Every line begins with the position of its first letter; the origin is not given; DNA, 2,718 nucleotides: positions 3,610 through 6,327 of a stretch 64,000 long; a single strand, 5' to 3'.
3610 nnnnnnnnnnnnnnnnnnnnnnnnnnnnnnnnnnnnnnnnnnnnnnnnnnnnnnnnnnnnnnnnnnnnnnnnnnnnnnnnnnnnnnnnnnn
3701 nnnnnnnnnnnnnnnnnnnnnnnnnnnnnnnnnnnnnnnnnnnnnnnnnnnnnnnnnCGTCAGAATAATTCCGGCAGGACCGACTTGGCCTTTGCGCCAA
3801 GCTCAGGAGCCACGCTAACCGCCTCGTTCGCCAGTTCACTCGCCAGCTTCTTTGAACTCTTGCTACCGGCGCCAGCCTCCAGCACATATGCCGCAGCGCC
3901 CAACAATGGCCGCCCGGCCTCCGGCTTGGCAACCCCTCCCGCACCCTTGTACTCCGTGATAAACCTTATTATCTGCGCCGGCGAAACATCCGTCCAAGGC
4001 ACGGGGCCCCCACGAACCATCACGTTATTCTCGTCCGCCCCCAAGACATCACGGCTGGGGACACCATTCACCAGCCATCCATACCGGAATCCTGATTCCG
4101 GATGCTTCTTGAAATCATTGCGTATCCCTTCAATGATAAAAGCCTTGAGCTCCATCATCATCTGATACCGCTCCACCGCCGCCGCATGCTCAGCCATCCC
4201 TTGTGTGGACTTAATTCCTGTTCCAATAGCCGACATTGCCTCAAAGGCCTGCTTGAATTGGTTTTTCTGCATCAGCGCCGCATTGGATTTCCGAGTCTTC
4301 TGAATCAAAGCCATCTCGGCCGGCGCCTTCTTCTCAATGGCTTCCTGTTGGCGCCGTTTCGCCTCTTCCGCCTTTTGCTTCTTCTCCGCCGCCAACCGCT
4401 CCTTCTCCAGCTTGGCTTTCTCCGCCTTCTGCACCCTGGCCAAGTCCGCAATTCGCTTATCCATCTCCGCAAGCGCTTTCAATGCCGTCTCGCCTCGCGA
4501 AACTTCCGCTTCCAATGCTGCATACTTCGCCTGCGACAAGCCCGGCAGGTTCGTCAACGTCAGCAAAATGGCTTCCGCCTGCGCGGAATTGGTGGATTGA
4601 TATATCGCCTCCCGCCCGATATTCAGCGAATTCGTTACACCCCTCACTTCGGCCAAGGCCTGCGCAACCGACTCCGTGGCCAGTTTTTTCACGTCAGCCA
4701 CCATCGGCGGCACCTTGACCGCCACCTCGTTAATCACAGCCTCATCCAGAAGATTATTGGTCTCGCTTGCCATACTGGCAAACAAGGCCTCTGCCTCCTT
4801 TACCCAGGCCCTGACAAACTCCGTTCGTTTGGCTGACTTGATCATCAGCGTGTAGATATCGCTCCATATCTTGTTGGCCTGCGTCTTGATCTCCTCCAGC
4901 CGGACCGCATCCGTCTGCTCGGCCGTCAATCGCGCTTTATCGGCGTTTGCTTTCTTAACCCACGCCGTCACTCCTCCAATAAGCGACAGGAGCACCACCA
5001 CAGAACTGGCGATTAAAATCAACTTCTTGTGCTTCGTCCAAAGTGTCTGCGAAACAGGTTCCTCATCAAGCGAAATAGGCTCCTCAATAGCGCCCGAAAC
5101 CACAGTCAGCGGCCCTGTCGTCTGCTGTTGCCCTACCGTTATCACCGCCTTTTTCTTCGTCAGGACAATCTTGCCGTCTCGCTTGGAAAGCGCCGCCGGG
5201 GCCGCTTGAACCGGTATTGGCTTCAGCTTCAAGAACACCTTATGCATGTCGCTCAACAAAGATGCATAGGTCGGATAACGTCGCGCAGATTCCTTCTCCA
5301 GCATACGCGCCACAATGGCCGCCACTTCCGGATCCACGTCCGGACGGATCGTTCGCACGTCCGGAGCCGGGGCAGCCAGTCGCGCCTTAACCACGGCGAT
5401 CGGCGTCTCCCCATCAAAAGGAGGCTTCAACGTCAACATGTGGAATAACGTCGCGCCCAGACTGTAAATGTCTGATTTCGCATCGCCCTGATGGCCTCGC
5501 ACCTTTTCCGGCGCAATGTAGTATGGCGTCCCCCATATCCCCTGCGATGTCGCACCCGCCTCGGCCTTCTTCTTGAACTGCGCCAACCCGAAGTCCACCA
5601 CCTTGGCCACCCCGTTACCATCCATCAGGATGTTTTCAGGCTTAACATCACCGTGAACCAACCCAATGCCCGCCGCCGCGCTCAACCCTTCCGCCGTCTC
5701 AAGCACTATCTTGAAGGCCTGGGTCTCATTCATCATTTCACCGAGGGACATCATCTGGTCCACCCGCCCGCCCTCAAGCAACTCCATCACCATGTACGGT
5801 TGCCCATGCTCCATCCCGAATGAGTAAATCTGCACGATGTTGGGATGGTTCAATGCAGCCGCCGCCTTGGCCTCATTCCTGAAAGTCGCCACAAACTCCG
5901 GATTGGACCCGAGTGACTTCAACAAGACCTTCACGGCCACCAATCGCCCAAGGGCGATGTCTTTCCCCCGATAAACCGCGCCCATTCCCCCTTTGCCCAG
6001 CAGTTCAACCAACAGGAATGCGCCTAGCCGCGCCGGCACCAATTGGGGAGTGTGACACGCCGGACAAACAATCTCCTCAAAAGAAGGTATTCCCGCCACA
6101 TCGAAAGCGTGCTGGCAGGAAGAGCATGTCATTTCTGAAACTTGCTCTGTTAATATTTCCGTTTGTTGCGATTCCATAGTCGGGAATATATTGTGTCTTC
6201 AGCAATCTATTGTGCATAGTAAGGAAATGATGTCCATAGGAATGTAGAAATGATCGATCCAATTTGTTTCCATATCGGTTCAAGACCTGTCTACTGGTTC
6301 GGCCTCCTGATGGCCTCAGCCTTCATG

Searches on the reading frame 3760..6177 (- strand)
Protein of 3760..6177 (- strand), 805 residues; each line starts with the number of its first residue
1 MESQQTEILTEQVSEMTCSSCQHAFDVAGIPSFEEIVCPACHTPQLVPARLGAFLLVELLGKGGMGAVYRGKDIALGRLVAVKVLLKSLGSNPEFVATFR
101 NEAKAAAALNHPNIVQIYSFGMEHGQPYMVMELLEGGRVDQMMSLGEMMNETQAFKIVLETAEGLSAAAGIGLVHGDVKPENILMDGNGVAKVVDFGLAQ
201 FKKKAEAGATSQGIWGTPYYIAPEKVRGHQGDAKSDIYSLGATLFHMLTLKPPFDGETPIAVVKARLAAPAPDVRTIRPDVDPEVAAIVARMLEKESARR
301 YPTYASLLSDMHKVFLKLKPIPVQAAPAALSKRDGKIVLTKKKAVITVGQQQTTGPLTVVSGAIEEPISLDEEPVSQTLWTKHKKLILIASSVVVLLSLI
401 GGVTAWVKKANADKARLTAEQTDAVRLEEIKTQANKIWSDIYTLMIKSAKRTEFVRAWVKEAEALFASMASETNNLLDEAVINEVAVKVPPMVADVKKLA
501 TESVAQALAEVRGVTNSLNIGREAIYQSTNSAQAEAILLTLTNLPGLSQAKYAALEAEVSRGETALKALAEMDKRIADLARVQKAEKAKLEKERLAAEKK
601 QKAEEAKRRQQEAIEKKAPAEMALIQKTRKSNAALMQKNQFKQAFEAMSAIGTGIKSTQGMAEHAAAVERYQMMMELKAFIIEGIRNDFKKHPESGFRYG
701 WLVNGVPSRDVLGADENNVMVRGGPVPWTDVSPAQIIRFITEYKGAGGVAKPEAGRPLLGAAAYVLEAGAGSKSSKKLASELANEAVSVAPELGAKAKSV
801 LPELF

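Call 9: search_protein_families(library=pfam, proteins=[window:3760-6177:-], max_evalue=0.0001)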
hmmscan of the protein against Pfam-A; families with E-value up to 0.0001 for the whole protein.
window:3760-6177:- (805 aa): 4 families
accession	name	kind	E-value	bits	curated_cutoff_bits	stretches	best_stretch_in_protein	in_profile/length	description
PF00069.31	Pkinase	-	8.8e-48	163.4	31.7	1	57-301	4-252/263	Protein kinase domain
PF07714.23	PK_Tyr_Ser-Thr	-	2.6e-31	109.3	23.1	1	57-303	4-250/258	Protein tyrosine and serine/threonine kinase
PF01636.29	APH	-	6.2e-06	26.6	23.2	0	171-200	168-198/239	Phosphotransferase enzyme family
PF03109.22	ABC1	-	6.5e-06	25.9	22.9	1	99-204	120-219/244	ABC1 atypical kinase-like domain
